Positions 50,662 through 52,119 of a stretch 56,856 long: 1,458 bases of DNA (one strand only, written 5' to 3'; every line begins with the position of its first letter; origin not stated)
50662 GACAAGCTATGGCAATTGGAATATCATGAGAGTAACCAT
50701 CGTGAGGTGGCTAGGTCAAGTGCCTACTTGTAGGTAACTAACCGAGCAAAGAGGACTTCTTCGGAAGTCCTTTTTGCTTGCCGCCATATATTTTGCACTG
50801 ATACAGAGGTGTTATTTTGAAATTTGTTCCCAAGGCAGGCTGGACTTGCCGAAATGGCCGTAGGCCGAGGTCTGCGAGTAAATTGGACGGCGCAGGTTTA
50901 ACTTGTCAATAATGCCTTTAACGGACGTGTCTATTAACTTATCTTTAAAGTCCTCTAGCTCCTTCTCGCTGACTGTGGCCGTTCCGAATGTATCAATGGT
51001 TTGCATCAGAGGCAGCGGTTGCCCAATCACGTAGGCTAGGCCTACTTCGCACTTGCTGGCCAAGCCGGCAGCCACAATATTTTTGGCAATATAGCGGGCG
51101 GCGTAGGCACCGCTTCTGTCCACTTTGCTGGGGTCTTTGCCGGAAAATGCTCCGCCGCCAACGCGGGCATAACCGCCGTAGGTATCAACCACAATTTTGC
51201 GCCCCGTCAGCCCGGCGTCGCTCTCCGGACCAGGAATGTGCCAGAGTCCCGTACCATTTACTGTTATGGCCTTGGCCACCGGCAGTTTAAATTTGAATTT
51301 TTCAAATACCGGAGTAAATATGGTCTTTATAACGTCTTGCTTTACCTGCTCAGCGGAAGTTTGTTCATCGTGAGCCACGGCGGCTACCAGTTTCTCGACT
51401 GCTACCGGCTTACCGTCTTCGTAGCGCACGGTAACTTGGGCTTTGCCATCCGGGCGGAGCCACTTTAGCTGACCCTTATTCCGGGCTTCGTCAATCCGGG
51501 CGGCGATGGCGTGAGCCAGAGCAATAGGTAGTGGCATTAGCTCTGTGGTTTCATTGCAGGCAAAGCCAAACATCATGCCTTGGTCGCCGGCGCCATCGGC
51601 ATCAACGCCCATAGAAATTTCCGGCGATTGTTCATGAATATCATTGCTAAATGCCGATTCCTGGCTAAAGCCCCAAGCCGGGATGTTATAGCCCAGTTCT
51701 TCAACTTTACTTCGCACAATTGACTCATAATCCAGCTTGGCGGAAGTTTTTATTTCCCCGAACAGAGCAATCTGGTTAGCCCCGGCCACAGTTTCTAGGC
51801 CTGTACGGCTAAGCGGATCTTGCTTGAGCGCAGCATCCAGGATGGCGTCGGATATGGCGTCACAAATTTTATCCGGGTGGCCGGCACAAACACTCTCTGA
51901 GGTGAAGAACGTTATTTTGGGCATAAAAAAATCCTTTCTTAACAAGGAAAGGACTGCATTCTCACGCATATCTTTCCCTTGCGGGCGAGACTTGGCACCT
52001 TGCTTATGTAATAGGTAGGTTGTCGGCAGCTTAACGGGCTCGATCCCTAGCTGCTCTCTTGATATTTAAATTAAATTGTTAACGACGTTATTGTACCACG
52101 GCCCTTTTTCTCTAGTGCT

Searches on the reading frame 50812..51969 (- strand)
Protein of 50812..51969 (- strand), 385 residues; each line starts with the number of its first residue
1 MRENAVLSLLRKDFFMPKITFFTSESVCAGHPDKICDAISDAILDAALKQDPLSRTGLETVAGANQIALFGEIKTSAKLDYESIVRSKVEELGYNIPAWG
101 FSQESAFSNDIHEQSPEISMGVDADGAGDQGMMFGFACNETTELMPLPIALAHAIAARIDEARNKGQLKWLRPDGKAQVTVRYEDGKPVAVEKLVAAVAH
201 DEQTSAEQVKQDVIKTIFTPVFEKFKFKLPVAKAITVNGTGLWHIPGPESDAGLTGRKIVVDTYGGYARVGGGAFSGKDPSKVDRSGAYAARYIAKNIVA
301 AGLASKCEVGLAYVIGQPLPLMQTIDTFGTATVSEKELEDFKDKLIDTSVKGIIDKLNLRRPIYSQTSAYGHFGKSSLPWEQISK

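Call 10: search_protein_families(library=pfam, proteins=[window:50812-51969:-], max_evalue=0.01)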
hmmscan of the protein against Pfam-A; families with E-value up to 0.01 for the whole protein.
window:50812-51969:- (385 aa): 3 families
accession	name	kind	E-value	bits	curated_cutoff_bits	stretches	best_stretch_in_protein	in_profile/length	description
PF02773.21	S-AdoMet_synt_C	-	3.4e-59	199.2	25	1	245-382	1-138/138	S-adenosylmethionine synthetase, C-terminal domain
PF02772.21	S-AdoMet_synt_M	-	2.9e-39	134.4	29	1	125-241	2-118/120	S-adenosylmethionine synthetase, central domain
PF00438.25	S-AdoMet_synt_N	-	4.1e-32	111.1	33.1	1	21-116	3-99/99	S-adenosylmethionine synthetase, N-terminal domain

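Call 43: find_homologous_proteins(query=window:50812-51924:-, max_evalue=1e-100)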
Query window:50812-51924:- (370 aa): 7237 proteins with E <= 1e-100 among 8000 candidates; the best 120 are listed.
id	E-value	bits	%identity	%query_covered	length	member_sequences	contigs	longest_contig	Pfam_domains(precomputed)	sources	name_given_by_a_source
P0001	0.0e+0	1166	81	88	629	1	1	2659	PF00438.26,PF02772.22,PF02773.22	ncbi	-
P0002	2.1e-244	828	100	100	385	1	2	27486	PF00438.26,PF02772.22,PF02773.22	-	-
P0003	6.2e-217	738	88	100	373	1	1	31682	PF00438.26,PF02772.22,PF02773.22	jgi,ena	-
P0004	5.6e-215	731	88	99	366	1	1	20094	PF00438.26,PF02772.22,PF02773.22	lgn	-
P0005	8.9e-214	728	87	99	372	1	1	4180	PF00438.26,PF02772.22,PF02773.22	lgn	-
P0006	9.8e-214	727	86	99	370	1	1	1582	PF00438.26,PF02772.22,PF02773.22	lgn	-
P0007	1.9e-211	720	86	100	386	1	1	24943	PF00438.26,PF02772.22,PF02773.22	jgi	jgi:S-adenosylmethionine synthetase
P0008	1.9e-209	713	85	99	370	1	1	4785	PF00438.26,PF02772.22,PF02773.22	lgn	-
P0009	2.3e-209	713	84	100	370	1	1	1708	PF00438.26,PF02772.22,PF02773.22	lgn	-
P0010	1.5e-207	707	84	99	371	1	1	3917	PF00438.26,PF02772.22,PF02773.22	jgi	jgi:S-adenosylmethionine synthetase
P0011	5.8e-207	705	82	100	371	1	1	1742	PF00438.26,PF02772.22,PF02773.22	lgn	-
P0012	7.1e-207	705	84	99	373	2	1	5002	PF00438.26,PF02772.22,PF02773.22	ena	-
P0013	8.3e-207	705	84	99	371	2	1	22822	PF00438.26,PF02772.22,PF02773.22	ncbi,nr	ncbi:methionine adenosyltransferase [Candidatus Saccharibacteria bacterium]|nr:methionine adenosyltr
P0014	1.2e-205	701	83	100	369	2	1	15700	PF00438.26,PF02772.22,PF02773.22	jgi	-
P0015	1.4e-205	701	83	99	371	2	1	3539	PF00438.26,PF02772.22,PF02773.22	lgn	-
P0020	9.0e-205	698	82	99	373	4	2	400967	PF00438.26,PF02772.22,PF02773.22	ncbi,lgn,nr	ncbi:methionine adenosyltransferase [Candidatus Saccharibacteria bacterium]|nr:methionine adenosyltr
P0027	2.3e-203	693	84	100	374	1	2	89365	PF00438.26,PF02772.22,PF02773.22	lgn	-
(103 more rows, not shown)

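Call 44: find_encoding_contigs(protein=P0003, flank=10000, max_places=2)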
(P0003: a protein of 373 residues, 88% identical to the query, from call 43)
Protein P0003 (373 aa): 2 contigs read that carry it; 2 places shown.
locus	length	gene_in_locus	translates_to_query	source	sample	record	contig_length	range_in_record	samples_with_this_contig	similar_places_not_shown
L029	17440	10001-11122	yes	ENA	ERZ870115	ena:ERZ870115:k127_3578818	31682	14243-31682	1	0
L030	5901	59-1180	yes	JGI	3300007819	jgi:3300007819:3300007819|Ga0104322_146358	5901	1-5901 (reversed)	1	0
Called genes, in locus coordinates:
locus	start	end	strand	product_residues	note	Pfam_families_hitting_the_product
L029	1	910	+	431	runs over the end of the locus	PF00479:G6PD_N, PF02781:G6PD_C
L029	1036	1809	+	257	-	PF00005:ABC_tran, PF13175:AAA_15 (faint), PF13304:AAA_21 (faint)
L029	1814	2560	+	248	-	PF01061:ABC2_membrane, PF12698:ABC2_membrane_3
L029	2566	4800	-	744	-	-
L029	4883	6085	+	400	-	PF01078:Mg_chelatase (faint), PF05496:RuvB_N, PF00004:AAA, PF16193:AAA_assoc_2, PF12002:MgsA_C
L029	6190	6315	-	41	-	-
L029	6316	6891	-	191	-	-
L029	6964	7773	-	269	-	PF00106:adh_short, PF08659:KR (weak), PF13561:adh_short_C2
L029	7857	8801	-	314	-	-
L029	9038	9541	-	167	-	-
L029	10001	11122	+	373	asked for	PF00438:S-AdoMet_synt_N, PF02772:S-AdoMet_synt_M, PF02773:S-AdoMet_synt_C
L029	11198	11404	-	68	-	-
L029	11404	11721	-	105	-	-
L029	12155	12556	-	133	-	-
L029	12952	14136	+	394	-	PF00270:DEAD, PF04851:ResIII (faint), PF00271:Helicase_C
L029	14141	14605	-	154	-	-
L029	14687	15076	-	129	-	PF00072:Response_reg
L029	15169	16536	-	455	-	PF00033:Cytochrome_B, PF13631:Cytochrom_B_N_2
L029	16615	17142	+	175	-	PF04205:FMN_bind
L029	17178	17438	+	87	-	?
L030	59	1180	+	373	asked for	PF00438:S-AdoMet_synt_N, PF02772:S-AdoMet_synt_M, PF02773:S-AdoMet_synt_C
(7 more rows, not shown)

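Call 45: find_encoding_contigs(protein=P0007, flank=10000, max_places=2)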
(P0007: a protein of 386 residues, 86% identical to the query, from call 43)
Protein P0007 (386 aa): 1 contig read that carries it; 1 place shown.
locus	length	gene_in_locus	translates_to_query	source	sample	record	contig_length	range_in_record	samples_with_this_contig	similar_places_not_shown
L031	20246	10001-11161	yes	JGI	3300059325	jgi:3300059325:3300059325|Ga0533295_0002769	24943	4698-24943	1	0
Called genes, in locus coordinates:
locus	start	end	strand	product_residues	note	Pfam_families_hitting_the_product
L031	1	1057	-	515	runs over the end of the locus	PF02874:ATP-synt_ab_N (faint), PF00006:ATP-synt_ab, PF00306:ATP-synt_ab_C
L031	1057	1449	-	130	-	PF00213:OSCP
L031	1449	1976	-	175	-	PF00430:ATP-synt_B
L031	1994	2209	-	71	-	PF00137:ATP-synt_C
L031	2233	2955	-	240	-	PF00119:ATP-synt_A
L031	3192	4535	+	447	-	PF00479:G6PD_N, PF02781:G6PD_C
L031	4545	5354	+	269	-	PF13175:AAA_15 (faint), PF00005:ABC_tran, PF13304:AAA_21 (faint)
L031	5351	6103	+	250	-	PF01061:ABC2_membrane, PF12698:ABC2_membrane_3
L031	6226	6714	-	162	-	-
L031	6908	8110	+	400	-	PF05496:RuvB_N, PF01078:Mg_chelatase (faint), PF00004:AAA, PF16193:AAA_assoc_2, PF12002:MgsA_C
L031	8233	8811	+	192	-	-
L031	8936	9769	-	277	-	-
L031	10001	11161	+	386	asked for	PF00438:S-AdoMet_synt_N, PF02772:S-AdoMet_synt_M, PF02773:S-AdoMet_synt_C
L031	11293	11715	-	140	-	-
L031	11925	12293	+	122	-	-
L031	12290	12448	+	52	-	-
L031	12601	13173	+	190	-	-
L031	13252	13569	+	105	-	-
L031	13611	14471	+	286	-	-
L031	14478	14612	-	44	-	-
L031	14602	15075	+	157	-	PF18914:DUF5666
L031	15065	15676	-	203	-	PF01135:PCMT, PF01209:Ubie_methyltran (weak), PF01269:Fibrillarin (faint), PF01189:Methyltr_RsmB-F, PF13847:Methyltransf_31, PF08241:Methyltransf_11 (weak), PF13649:Methyltransf_25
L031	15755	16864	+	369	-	PF00331:Glyco_hydro_10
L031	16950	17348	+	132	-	-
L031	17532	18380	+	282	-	PF07826:IMP_cyclohyd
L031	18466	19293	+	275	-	PF01551:Peptidase_M23 (weak)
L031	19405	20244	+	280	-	?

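Call 46: find_encoding_contigs(protein=P0020, flank=10000, max_places=2)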
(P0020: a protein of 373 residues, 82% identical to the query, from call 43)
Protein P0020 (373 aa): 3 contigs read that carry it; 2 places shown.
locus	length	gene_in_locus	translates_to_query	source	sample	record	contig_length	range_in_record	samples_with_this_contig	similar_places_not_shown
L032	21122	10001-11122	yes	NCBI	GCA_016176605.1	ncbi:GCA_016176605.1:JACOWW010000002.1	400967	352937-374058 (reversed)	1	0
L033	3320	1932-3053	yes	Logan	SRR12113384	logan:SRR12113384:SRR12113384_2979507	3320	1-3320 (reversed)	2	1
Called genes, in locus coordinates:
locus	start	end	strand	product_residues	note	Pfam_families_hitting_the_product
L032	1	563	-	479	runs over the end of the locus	PF02874:ATP-synt_ab_N, PF00006:ATP-synt_ab, PF22919:ATP-synt_VA_C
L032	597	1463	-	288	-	PF00231:ATP-synt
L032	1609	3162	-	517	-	PF00006:ATP-synt_ab, PF00306:ATP-synt_ab_C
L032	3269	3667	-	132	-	PF00213:OSCP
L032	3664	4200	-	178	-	PF00430:ATP-synt_B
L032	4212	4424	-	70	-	PF00137:ATP-synt_C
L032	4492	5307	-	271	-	PF00119:ATP-synt_A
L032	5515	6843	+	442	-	PF00479:G6PD_N, PF02781:G6PD_C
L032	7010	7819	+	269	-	PF13175:AAA_15 (faint), PF00005:ABC_tran, PF13304:AAA_21 (faint)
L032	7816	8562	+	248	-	PF01061:ABC2_membrane, PF12698:ABC2_membrane_3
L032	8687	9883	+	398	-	PF05496:RuvB_N, PF01078:Mg_chelatase (faint), PF13191:AAA_16 (faint), PF00004:AAA, PF07724:AAA_2 (weak), PF07728:AAA_5 (weak), PF16193:AAA_assoc_2, PF12002:MgsA_C, +1 more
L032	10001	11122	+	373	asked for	PF00438:S-AdoMet_synt_N, PF02772:S-AdoMet_synt_M, PF02773:S-AdoMet_synt_C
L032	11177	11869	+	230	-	-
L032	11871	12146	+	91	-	-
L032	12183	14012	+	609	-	PF09972:DUF2207, PF20990:DUF2207_C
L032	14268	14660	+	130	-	-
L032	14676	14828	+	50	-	-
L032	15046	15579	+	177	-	PF01936:NYN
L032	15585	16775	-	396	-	PF07992:Pyr_redox_2, PF00070:Pyr_redox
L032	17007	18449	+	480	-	PF00083:Sugar_tr, PF07690:MFS_1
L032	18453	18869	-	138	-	PF01475:FUR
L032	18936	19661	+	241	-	PF02535:Zip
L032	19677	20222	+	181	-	PF13328:HD_4 (weak), PF01966:HD (weak)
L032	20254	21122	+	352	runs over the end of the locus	PF02646:RmuC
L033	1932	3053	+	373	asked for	PF00438:S-AdoMet_synt_N, PF02772:S-AdoMet_synt_M, PF02773:S-AdoMet_synt_C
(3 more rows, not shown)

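Call 72: search_protein_families(library=pfam, proteins=[L029:7857-8801:-, L029:6316-6891:-, L029:9038-9541:-], max_evalue=1)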
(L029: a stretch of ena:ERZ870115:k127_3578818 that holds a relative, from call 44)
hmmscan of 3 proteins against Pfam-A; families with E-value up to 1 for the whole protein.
L029:7857-8801:- (314 aa): 0 families

L029:6316-6891:- (191 aa): 1 family
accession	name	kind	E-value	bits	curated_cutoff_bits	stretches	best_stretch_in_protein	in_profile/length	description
PF09798.14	LCD1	-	0.083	11.8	25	1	46-115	398-466/616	DNA damage checkpoint protein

L029:9038-9541:- (167 aa): 1 family
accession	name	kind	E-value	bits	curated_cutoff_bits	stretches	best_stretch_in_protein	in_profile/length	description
PF10616.14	DUF2471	-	0.1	13.3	25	1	108-146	3-41/110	Protein of unknown function (DUF2471)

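Call 78: find_encoding_contigs(protein=P0004, flank=10000, max_places=1)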
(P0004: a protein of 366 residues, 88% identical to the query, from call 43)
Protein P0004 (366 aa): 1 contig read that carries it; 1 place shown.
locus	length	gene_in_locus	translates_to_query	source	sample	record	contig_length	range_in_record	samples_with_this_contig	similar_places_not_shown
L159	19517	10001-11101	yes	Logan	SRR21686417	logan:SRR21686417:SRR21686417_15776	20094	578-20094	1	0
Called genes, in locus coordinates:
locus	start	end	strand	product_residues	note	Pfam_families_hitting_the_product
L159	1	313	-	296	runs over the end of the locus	?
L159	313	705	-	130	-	PF00213:OSCP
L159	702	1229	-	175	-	PF00430:ATP-synt_B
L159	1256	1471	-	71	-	PF00137:ATP-synt_C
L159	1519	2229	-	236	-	PF00119:ATP-synt_A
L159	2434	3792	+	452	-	PF00479:G6PD_N, PF02781:G6PD_C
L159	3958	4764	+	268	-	PF00005:ABC_tran, PF13175:AAA_15 (faint), PF13304:AAA_21 (faint)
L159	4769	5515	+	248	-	PF01061:ABC2_membrane, PF12698:ABC2_membrane_3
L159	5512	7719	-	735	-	-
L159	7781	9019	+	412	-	PF05496:RuvB_N, PF01078:Mg_chelatase (faint), PF00004:AAA, PF16193:AAA_assoc_2, PF12002:MgsA_C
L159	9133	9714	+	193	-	-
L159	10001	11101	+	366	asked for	PF00438:S-AdoMet_synt_N, PF02772:S-AdoMet_synt_M, PF02773:S-AdoMet_synt_C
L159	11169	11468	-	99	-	-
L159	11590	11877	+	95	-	PF01329:Pterin_4a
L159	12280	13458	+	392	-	PF00270:DEAD, PF04851:ResIII (faint), PF00271:Helicase_C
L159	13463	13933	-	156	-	-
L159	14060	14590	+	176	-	-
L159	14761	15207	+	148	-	PF04205:FMN_bind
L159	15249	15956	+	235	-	PF02424:ApbE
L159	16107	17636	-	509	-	PF03116:NQR2_RnfD_RnfE (weak), PF00175:NAD_binding_1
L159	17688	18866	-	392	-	PF01266:DAO (faint), PF07992:Pyr_redox_2, PF13454:NAD_binding_9 (faint), PF00070:Pyr_redox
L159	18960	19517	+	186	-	?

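Call 79: find_encoding_contigs(protein=P0013, flank=10000, max_places=1)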
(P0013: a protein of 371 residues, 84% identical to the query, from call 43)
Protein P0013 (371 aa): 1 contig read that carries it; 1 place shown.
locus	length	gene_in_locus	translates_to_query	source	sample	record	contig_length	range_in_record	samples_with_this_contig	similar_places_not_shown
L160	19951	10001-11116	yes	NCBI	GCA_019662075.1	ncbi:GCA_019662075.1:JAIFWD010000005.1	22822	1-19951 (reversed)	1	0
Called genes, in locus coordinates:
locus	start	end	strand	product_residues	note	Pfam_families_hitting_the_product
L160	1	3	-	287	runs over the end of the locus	PF00231:ATP-synt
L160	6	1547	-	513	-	PF00006:ATP-synt_ab, PF00306:ATP-synt_ab_C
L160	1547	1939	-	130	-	PF00213:OSCP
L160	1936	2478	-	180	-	PF00430:ATP-synt_B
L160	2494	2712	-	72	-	PF00137:ATP-synt_C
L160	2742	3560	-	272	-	PF00119:ATP-synt_A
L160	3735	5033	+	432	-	PF00479:G6PD_N, PF02781:G6PD_C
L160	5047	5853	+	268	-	PF00005:ABC_tran, PF13175:AAA_15 (faint), PF13304:AAA_21 (faint)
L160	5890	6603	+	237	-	PF01061:ABC2_membrane, PF12698:ABC2_membrane_3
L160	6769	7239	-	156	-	-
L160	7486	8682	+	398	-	PF05496:RuvB_N, PF01078:Mg_chelatase (faint), PF13191:AAA_16 (faint), PF00004:AAA, PF16193:AAA_assoc_2, PF12002:MgsA_C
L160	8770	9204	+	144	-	PF18914:DUF5666 (weak)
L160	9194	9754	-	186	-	PF01135:PCMT, PF01209:Ubie_methyltran, PF01189:Methyltr_RsmB-F (weak), PF13847:Methyltransf_31, PF13649:Methyltransf_25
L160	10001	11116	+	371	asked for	PF00438:S-AdoMet_synt_N, PF02772:S-AdoMet_synt_M, PF02773:S-AdoMet_synt_C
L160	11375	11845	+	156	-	PF04205:FMN_bind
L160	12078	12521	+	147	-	PF02424:ApbE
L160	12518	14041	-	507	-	PF03116:NQR2_RnfD_RnfE (faint), PF00175:NAD_binding_1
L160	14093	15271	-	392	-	PF01266:DAO (faint), PF07992:Pyr_redox_2, PF13454:NAD_binding_9 (faint), PF13738:Pyr_redox_3 (faint), PF00070:Pyr_redox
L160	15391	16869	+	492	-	PF07690:MFS_1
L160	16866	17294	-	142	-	PF01475:FUR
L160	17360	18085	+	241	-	PF02535:Zip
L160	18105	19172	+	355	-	PF02646:RmuC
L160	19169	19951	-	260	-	PF22422:MGH1-like_GH, PF01204:Trehalase, PF03200:Glyco_hydro_63 (weak)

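Call 80: find_encoding_contigs(protein=P0027, flank=10000, max_places=1)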
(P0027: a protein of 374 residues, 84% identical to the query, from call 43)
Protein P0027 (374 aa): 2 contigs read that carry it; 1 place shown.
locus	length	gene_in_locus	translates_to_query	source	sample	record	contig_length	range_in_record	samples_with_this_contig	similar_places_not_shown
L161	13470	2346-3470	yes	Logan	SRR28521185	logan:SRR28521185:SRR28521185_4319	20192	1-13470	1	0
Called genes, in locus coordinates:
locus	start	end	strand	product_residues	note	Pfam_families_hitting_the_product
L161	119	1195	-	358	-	-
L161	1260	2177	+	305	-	PF14378:PAP2_3, PF01569:PAP2, PF14360:PAP2_C (weak)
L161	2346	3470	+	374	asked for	PF00438:S-AdoMet_synt_N, PF02772:S-AdoMet_synt_M, PF02773:S-AdoMet_synt_C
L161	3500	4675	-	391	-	PF01078:Mg_chelatase (faint), PF05496:RuvB_N, PF06068:TIP49 (weak), PF00158:Sigma54_activat (faint), PF00004:AAA, PF13173:AAA_14 (weak), PF16193:AAA_assoc_2, PF12002:MgsA_C, +3 more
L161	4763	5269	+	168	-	-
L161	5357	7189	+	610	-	PF00009:GTP_EFTU, PF01926:MMR_HSR1 (faint), PF22042:EF-G_D2, PF03144:GTP_EFTU_D2, PF00679:EFG_C, PF21018:BipA_C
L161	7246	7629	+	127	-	PF06262:Zincin_1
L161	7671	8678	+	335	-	-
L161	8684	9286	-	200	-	-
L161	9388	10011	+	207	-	PF01066:CDP-OH_P_transf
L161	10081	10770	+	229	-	PF09573:RE_TaqI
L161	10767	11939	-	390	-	PF01726:LexA_DNA_bind, PF01555:N6_N4_Mtase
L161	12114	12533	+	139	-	-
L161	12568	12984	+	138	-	-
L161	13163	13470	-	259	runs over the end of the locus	PF04402:SIMPL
